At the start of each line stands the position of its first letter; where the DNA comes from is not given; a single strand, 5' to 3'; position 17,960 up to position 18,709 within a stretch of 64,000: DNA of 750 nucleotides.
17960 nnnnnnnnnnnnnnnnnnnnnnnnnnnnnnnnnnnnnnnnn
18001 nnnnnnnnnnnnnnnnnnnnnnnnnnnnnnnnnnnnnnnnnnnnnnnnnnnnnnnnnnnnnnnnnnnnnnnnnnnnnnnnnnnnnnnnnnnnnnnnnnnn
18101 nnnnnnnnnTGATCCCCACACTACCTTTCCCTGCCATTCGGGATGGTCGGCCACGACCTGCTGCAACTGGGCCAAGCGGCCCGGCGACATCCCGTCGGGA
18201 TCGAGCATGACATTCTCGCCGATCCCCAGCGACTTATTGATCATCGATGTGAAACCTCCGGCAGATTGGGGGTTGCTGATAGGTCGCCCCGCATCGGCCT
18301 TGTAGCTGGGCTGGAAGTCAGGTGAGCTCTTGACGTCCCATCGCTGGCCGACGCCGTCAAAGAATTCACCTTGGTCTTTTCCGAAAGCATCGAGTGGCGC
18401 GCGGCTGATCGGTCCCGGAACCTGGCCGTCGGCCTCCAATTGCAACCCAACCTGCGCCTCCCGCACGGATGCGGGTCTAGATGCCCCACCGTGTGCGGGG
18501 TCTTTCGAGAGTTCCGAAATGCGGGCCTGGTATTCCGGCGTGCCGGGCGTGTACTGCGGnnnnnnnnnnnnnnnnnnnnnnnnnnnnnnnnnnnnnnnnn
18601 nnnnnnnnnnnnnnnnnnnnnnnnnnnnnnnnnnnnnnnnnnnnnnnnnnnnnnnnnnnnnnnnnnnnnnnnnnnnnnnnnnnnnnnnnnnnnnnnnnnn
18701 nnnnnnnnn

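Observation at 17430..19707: Translationally coupled T7SS-type toxin cassette with a pentapeptide-repeat (DNA-mimic class) protein in the immunity position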

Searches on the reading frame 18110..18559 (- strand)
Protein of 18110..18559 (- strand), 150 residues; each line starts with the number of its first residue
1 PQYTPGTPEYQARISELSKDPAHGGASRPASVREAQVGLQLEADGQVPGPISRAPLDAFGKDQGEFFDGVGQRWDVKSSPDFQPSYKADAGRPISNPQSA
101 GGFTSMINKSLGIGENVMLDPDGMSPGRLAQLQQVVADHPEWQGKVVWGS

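Call 9: search_protein_families(library=pfam, proteins=[window:18110-18559:-], max_evalue=10)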
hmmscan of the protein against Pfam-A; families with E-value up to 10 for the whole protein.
seq(150 aa): 0 families

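Call 10: search_solved_structures(query=window:18110-18559:-, max_evalue=10, show_alignments=2)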
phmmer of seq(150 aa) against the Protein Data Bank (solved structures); distinct sequences matched with E-value up to 10: 0.

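Call 11: find_homologous_proteins(query=window:18110-18559:-)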
Query seq(150 aa) (150 aa): 19 proteins with E <= 0.001 among 53 candidates.
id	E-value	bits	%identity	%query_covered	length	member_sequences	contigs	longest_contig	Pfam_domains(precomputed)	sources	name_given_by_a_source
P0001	7.8e-76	272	83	100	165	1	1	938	-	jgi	jgi:hypothetical protein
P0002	1.2e-73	265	81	100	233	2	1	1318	-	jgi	jgi:hypothetical protein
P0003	2.6e-67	244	79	100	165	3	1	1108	-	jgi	jgi:hypothetical protein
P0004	9.6e-65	236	77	100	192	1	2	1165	-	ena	-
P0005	4.7e-56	208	81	79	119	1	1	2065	-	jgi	jgi:hypothetical protein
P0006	1.8e-54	202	62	99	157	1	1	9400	-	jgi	jgi:hypothetical protein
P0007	8.1e-54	200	60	99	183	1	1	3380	-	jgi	jgi:hypothetical protein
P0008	9.5e-53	197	60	99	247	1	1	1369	-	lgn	-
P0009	5.2e-51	191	56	99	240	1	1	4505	-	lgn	-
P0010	3.0e-50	189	75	76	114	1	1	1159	-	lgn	-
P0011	2.7e-49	186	58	99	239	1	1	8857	-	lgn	-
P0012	2.9e-49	186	59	99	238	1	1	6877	-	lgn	-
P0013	1.1e-47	180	57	99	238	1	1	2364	-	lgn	-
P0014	4.8e-45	172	53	99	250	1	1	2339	-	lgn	-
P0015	1.9e-36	144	59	75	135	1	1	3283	-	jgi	jgi:hypothetical protein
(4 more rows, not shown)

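Call 14: find_encoding_contigs(protein=P0006, flank=5000, max_places=3)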
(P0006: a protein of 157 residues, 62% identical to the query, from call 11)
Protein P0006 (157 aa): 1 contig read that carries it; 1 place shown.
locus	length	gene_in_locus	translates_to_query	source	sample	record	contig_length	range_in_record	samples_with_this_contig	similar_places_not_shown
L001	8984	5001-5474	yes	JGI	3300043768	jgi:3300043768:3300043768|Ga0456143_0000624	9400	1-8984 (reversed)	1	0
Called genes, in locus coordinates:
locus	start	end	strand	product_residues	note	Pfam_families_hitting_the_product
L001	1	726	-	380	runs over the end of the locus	?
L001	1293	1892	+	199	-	-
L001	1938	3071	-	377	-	PF02371:Transposase_20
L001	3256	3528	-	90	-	-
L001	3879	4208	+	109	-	-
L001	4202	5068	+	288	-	PF21725:T7SS_signal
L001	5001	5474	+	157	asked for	-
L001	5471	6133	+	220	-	-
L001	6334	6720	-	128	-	-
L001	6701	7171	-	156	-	PF13744:HTH_37, PF13560:HTH_31 (weak), PF01381:HTH_3 (weak)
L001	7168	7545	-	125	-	PF05973:Gp49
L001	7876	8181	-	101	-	PF02426:MIase (weak)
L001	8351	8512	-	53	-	-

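Call 15: find_encoding_contigs(protein=P0011, flank=5000, max_places=3)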
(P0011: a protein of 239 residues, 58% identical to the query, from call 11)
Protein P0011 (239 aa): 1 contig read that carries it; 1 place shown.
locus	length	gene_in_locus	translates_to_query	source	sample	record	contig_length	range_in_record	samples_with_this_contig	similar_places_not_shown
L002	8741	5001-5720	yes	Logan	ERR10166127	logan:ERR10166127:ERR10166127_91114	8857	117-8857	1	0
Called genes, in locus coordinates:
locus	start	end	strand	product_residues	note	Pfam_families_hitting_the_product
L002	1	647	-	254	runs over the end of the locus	?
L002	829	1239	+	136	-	PF13581:HATPase_c_2, PF02518:HATPase_c (weak)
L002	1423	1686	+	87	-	-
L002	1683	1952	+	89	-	PF12728:HTH_17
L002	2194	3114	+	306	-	PF04055:Radical_SAM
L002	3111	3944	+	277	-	-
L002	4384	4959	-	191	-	-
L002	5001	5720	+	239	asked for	-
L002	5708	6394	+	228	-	PF13576:Pentapeptide_3 (faint), PF00805:Pentapeptide, PF13599:Pentapeptide_4, PF00805:Pentapeptide (weak)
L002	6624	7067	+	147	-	PF21848:DUF6907 (weak)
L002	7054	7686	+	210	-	-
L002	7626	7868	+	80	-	-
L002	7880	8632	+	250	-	PF26526:DUF8175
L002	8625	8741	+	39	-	?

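Call 20: find_related_loci(query=A2, collection=genome_contigs, flank=6000)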
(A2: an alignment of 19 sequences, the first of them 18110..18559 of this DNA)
Query A2 (150 aa) in genome_contigs; peptide patterns used: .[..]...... (x = any residue, [..] = any of these).
54 stretches matched a pattern; 41 encode a relative of the query (tblastn E <= 1e-3); 41 distinct loci.
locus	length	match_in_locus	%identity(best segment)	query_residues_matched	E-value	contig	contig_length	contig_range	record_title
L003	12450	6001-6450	82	1-150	4e-80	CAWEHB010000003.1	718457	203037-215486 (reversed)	MAG: uncultured Actinomycetota bacterium isolate MFD03044.bin.2.59 genome assembly, contig: contig_2816, whole genome sh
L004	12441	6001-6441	65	4-150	1e-62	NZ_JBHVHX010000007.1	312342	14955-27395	Nocardia sp. NPDC057663 NPDC057663_T34_A12.ctg-0007, whole genome shotgun sequence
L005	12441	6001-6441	65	4-150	3e-62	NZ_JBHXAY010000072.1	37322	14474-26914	Nocardia sp. NPDC060259 NPDC060259_T5_E9.ctg-0072, whole genome shotgun sequence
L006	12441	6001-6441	65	4-150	3e-62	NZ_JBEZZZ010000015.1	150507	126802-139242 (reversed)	Nocardia salmonicida strain NPDC023876 NPDC023876_294_B1.ctg-0015, whole genome shotgun sequence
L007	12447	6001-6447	64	1-149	2e-61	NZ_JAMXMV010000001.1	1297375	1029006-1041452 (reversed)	Actinoallomurus soli strain WRP6H-15 NODE_1_length_1297375_cov_13.469723, whole genome shotgun sequence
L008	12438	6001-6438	64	4-149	3e-60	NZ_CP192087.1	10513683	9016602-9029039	Nocardia sp. CA-128927 chromosome, complete genome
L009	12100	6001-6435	62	4-148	7e-60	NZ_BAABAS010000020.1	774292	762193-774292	Actinomadura meridiana strain JCM 17440 sequence20, whole genome shotgun sequence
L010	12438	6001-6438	61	3-148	2e-59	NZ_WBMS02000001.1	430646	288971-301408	Actinomadura physcomitrii strain LD22 Scaffold1, whole genome shotgun sequence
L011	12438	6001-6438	62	4-149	8e-59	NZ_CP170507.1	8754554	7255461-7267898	Nocardia brasiliensis strain GA14-02 chromosome, complete genome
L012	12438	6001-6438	62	4-149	5e-59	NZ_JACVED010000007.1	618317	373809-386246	Nocardia sp. XZ_19_369 NODE_7_length_618317_cov_19.017420, whole genome shotgun sequence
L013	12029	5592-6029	62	4-149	5e-59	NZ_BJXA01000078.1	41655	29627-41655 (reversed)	Nocardia ninae NBRC 108245 sequence078, whole genome shotgun sequence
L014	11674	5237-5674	63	4-149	1e-58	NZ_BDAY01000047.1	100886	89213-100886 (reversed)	Nocardia altamirensis NBRC 108246, whole genome shotgun sequence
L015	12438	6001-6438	60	3-148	3e-58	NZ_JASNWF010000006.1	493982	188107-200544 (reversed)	Actinomadura sp. OS1-43 contig6, whole genome shotgun sequence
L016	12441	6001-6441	65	4-150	1e-61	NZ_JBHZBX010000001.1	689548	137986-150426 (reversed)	Nocardia sp. NPDC059177 NPDC059177_T44_F7.ctg-0001, whole genome shotgun sequence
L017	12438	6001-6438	62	4-149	4e-57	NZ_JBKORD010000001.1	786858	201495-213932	Nocardia arseniciresistens strain KC 131 NODE_1_length_786858_cov_31.789458_cov_31.789458, whole genome shotgun sequence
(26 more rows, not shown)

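Call 25: predict_structure(alignment_id=A2)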
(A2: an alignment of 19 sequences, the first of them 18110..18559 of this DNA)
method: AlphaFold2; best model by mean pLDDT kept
length: 150 residues; sequences in the alignment: 19
mean_pLDDT: 94.2   pTM: 0.87
mean pLDDT of the five models: 94.2, 92.9, 92.6, 91.9, 91.4
residues with pLDDT >= 90: 127; 70-90: 21; 50-70: 2; < 50: 0
segments of 3 or more residues with pLDDT < 50: none
pLDDT, mean of each block of 10 residues (from residue 1): 82 94 90 96 94 90 90 97 96 97 98 97 98 98 95
secondary structure, 60 per line:
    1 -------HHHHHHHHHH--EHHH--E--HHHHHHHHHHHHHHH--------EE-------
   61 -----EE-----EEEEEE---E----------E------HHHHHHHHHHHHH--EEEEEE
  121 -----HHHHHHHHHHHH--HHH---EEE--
elements in order: H8-17 H29-43 E73-78 H100-112 E115-120 H126-137 E146-148

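Call 31: fold_search(model_id=the predicted structure, library=pdb)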
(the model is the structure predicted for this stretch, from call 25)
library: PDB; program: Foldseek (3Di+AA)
matches with E <= 10: 876; with E <= 0.001: 0
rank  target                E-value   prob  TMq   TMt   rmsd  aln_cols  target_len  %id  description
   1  8rr3_D                3.0e-02  0.18  0.22  0.16  12.6       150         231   17  Human mitochondrial RNase Z complex with ELAC2-D550N catalytic mutant and tRNA-Gln precursor (Composite model) (released 2025-01-08)
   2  8rr3_B                7.2e-02  0.16  0.22  0.17  10.9       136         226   16  Human mitochondrial RNase Z complex with ELAC2-D550N catalytic mutant and tRNA-Gln precursor (Composite model) (released 2025-01-08)
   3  1q8j_B                9.4e-02  0.35  0.32  0.11  11.0       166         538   11  Cobalamin-dependent methionine synthase (1-566) from Thermotoga maritima (Cd2+, Hcy, methyltetrahydrofolate complex) (released 2004-03-23)
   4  3a21_A                1.3e-01  0.41  0.34  0.10   9.1       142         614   10  Crystal Structure of Streptomyces avermitilis beta-L-Arabinopyranosidase (released 2009-07-14)
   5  2y0c_A                1.6e-01  0.23  0.28  0.11  12.9       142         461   15  BceC mutation Y10S (released 2011-07-27)
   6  6ai9_B                1.7e-01  0.28  0.24  0.13  10.2       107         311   13  Cab2 mutant-H337A complex with phosphopantothenate (released 2019-03-20)
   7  2y0d_D                2.1e-01  0.23  0.30  0.12  12.9       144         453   14  BceC mutation Y10K (released 2011-07-27)
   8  9izx_D                2.1e-01  0.14  0.29  0.11  14.6       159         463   13  Cryo-EM structure of ALDH6A1-G446R (released 2024-11-27)
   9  1q7m_A                2.2e-01  0.23  0.33  0.11  10.2       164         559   12  Cobalamin-dependent methionine synthase (MetH) from Thermotoga maritima (Oxidized, Monoclinic) (released 2004-03-23)
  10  3bof_B                2.4e-01  0.21  0.33  0.11  10.8       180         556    9  Cobalamin-dependent methionine synthase (1-566) from Thermotoga maritima complexed with Zn2+ and Homocysteine (released 2008-03-11)
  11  2y0c_B                2.5e-01  0.21  0.31  0.12  12.8       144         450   17  BceC mutation Y10S (released 2011-07-27)
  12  3bol_B                2.7e-01  0.20  0.33  0.11  10.9       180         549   11  Cobalamin-dependent methionine synthase (1-566) from Thermotoga maritima complexed with Zn2+ (released 2008-03-11)
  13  6ai8_B                3.1e-01  0.25  0.26  0.14   9.8       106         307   10  Cab2 mutant-H337A (released 2019-03-20)
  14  3a21_B                3.1e-01  0.25  0.34  0.10   9.1       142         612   10  Crystal Structure of Streptomyces avermitilis beta-L-Arabinopyranosidase (released 2009-07-14)
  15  6k83_A                3.3e-01  0.25  0.31  0.18  10.1       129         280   11  Structure of RGLG1 mutant-D207G (released 2020-06-24)
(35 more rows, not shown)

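Call 35: search_solved_structures(query=A2, max_evalue=10, show_alignments=2)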
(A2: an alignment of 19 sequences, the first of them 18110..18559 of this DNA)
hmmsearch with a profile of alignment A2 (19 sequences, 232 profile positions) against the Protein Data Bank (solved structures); distinct sequences matched with E-value up to 10: 1.
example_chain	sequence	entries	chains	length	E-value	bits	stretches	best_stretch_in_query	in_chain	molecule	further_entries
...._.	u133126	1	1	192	2.4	11.5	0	14-107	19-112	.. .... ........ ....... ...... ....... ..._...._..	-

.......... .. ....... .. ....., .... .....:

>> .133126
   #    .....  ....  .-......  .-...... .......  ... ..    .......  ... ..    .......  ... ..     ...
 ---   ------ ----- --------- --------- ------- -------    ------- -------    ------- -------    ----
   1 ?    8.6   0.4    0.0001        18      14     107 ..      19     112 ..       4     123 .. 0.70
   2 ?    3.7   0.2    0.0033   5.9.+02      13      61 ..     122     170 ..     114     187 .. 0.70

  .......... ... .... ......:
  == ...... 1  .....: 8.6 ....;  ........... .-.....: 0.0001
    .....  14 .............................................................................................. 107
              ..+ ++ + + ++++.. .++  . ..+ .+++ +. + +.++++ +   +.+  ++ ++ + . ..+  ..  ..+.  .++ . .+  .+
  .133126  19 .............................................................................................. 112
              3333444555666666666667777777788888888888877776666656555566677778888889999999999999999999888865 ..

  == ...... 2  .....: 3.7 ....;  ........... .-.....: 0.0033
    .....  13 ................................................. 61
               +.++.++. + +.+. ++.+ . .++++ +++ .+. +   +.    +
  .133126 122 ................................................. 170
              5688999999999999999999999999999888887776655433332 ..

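Call 38: search_protein_representatives(alignment_id=A2)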
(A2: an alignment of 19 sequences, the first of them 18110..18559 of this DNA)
Query: 19 sequences, 232 profile positions. Proteins with E-value up to 0.001 (for the whole library): 603; up to 1e-10: 223; up to 1e-30: 32. The best 150 are listed.
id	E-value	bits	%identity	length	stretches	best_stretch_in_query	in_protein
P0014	7.8e-92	324.0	-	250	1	1-231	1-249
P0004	2.7e-79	283.0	-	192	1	75-232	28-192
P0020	6.3e-74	265.4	-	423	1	20-231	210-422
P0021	2.8e-71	256.7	-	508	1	71-231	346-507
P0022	6.2e-70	252.4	-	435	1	76-232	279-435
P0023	1.4e-69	251.2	-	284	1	12-232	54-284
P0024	2.9e-68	246.9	-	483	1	75-232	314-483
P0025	4.5e-67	243.0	-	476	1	65-232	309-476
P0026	3.5e-65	236.8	-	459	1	71-232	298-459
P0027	3.8e-65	236.7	-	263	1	30-231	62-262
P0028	6.2e-63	229.4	-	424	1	50-232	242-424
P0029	1.8e-61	224.7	-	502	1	57-230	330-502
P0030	6.2e-60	219.6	-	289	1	56-230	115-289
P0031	2.7e-59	217.5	-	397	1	58-231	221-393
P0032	2.4e-56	207.9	-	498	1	71-230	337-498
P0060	1.6e-23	100.5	-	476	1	86-230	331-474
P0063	5.1e-22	95.6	-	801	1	72-230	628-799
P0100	1.0e-16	78.2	-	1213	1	54-223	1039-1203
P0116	7.9e-16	75.3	-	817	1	59-230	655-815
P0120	1.8e-15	74.2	-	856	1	93-230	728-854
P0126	3.5e-15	73.2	-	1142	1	92-230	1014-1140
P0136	8.8e-15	71.9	-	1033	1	81-217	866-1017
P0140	9.9e-15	71.7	-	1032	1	12-230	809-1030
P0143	1.8e-14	70.8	-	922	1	90-230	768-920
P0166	2.8e-13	66.9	-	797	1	77-220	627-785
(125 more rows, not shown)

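Call 39: fold_search(model_id=the predicted structure, library=viral)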
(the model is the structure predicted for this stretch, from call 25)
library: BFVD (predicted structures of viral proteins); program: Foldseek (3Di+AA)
matches with E <= 10: 432; with E <= 0.001: 0
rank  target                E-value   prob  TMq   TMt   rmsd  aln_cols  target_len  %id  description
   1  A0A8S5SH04            7.2e-02  0.38  0.36  0.23  14.3       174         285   16  Endonuclease-like protein [Siphoviridae sp. ctBCr48]
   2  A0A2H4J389            1.3e-01  0.33  0.35  0.17   6.6       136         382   10  Type VII secretion protein [uncultured Caudovirales phage]
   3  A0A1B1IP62            1.5e-01  0.25  0.28  0.35   6.3        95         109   16  (no name in the UniProt tables at hand)
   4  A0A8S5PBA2            2.1e-01  0.66  0.39  0.14   4.2       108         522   10  Minor capsid protein [Siphoviridae sp. ctMYJ33]
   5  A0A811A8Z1            2.2e-01  0.38  0.28  0.13   6.3        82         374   10  (no name in the UniProt tables at hand)
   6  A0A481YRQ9            2.5e-01  0.12  0.26  0.11  11.8       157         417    6  AP (Apurinic) endonuclease family 2 [Pithovirus LCDPAC02]
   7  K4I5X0                2.9e-01  0.13  0.30  0.25  11.2       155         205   16  Uncharacterized protein [Salmonella phage STML-198]
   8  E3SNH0                3.3e-01  0.10  0.28  0.13  13.6       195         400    8  Uncharacterized protein [Prochlorococcus phage P-SSM7]
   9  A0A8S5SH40            3.3e-01  0.09  0.27  0.14  13.2       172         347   12  Endonuclease-like protein [Siphoviridae sp. ctBCr48]
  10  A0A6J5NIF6            3.5e-01  0.11  0.28  0.28  16.7       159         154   14  VRR-NUC domain containing protein [uncultured Caudovirales phage]
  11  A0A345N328            4.0e-01  0.12  0.29  0.17  14.6       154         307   12  Uncharacterized protein [Bacilladnaviridae sp. isolate ctia23]
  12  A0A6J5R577            4.9e-01  0.05  0.21  0.11  19.5       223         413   13  Uncharacterized protein [uncultured Caudovirales phage]
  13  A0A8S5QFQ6            5.2e-01  0.07  0.25  0.10  14.4       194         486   10  Endonuclease-like protein [Myoviridae sp. ctn8H20]
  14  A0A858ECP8            5.6e-01  0.11  0.28  0.22   7.4       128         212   12  Treble clef zinc finger domain-containing protein [Listeria phage vB_Liva_VAfA18]
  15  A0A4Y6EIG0            6.0e-01  0.10  0.29  0.17  10.5       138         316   11  (no name in the UniProt tables at hand)
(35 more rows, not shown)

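Call 44: search_protein_families(library=pfam, alignment_id=A4, max_evalue=0.01)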
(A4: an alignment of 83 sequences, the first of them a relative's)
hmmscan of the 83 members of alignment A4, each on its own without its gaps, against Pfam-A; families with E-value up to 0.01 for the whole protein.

A. member 1, P0020 (423 aa): 1 family
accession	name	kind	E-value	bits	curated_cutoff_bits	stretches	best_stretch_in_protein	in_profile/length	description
PF21725.3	T7SS_signal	-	4.7e-30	105.7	27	1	3-112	58-166/241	Putative T7SS secretion signal domain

B. families by the number of members that match (of 83 scanned): 37 families (the first 25 are shown)
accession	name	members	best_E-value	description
PF25547.1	WXG100_2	9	4.4e-11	WXG100 like domain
PF07591.16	PT-HINT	7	1.1e-22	Pretoxin HINT domain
PF13699.11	eCIS_core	4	9.6e-29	eCIS core domain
PF14449.11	PT-TG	4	4e-17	Pre-toxin TG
PF06013.18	WXG100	4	8.7e-13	Proteins of 100 residues with WXG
PF13403.11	Hint_2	4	1.2e-10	Hint domain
PF14890.11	Intein_splicing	4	2.8e-06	Intein splicing domain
PF13367.11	PrsW-protease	3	2.7e-08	PrsW family intramembrane metalloprotease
PF01079.26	Hint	3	0.00058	Hint module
PF21725.3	T7SS_signal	2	4.7e-30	Putative T7SS secretion signal domain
PF05203.21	Hom_end_hint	2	1.5e-05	Hom_end-associated Hint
PF15500.11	Ntox1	2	4e-05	Putative RNase-like toxin, toxin_1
PF04964.19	Flp_Fap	2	5.1e-05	Flp/Fap pilin component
PF08517.17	AXH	2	0.0015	Ataxin-1 and HBP1 module (AXH)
PF21724.2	DUF6861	1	2.6e-38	Family of unknown function (DUF6861)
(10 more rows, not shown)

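Call 47: search_protein_families(library=pfam, alignment_id=A5, max_evalue=5)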
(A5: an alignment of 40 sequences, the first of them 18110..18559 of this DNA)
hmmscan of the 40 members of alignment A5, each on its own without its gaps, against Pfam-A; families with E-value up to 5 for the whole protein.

A. member 1, window:18110-18559:- (150 aa): 0 families

B. families by the number of members that match (of 40 scanned): 14 families
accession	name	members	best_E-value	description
PF13565.12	HTH_32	1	0.0045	Homeodomain-like domain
PF13767.11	DUF4168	1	0.0076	Domain of unknown function (DUF4168)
PF15535.12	Ntox37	1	0.011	Bacterial toxin 37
PF00534.26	Glycos_transf_1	1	0.031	Glycosyl transferases group 1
PF13466.11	STAS_2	1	0.038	STAS domain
PF18451.7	CdiA_C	1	0.09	Contact-dependent growth inhibition CdiA C-terminal domain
PF03668.21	RapZ-like_N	1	0.094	RapZ-like N-terminal domain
PF07198.17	DUF1410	1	0.095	Protein of unknown function (DUF1410)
PF07862.16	Nif11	1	0.095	Nif11 domain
PF12000.14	Glyco_trans_4_3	1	0.14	Glycosyl transferase family 4 group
PF11641.13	Antigen_Bd37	1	0.21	Glycosylphosphatidylinositol-anchored merozoite surface protein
PF04472.17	SepF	1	0.23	Cell division protein SepF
PF14213.11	DUF4325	1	0.23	STAS-like domain of unknown function (DUF4325)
PF14032.12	PknH_C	1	0.25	PknH-like extracellular domain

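Call 48: search_solved_structures(query=A5, max_evalue=10, show_alignments=5)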
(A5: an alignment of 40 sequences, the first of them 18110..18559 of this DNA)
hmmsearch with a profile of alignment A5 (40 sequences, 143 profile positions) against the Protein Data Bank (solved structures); distinct sequences matched with E-value up to 10: 1.
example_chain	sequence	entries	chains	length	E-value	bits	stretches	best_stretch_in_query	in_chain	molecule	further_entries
5j4a_A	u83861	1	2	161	0.043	16.9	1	37-141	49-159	tRNA nuclease CdiA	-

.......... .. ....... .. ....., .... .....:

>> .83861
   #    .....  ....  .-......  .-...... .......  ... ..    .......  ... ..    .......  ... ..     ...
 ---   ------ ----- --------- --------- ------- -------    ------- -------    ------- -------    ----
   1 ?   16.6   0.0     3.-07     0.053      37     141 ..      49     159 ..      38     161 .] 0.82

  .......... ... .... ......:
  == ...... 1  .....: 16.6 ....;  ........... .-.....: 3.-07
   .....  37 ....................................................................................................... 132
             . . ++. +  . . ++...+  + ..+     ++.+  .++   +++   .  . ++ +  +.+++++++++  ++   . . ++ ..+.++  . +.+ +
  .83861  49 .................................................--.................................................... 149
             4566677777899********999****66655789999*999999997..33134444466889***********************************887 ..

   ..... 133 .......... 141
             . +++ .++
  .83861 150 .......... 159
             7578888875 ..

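Call 49: find_encoding_contigs(protein=P0126, flank=3000, max_places=2)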
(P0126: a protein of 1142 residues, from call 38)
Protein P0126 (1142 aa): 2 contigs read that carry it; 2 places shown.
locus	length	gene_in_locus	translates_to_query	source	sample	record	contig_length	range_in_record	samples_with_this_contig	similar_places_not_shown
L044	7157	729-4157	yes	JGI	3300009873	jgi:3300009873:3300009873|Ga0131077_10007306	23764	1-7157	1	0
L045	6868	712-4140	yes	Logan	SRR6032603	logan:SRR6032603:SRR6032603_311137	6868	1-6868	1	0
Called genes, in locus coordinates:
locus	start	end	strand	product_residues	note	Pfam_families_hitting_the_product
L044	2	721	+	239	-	?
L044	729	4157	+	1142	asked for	PF13699:eCIS_core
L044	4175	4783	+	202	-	-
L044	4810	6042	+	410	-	PF04101:Glyco_tran_28_C, PF06722:EryCIII-like_C, PF00201:UDPGT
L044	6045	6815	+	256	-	PF00142:Fer4_NifH (weak), PF01656:CbiA, PF02374:ArsA_ATPase (faint), PF06564:CBP_BcsQ, PF09140:MipZ (weak), PF10609:ParA (faint), PF13614:AAA_31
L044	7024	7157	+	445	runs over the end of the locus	-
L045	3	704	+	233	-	?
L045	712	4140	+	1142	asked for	PF13699:eCIS_core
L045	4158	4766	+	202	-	-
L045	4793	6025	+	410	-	PF04101:Glyco_tran_28_C, PF06722:EryCIII-like_C, PF00201:UDPGT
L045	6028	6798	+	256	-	PF00142:Fer4_NifH (weak), PF01656:CbiA, PF02374:ArsA_ATPase (faint), PF06564:CBP_BcsQ, PF09140:MipZ (weak), PF10609:ParA (faint), PF13614:AAA_31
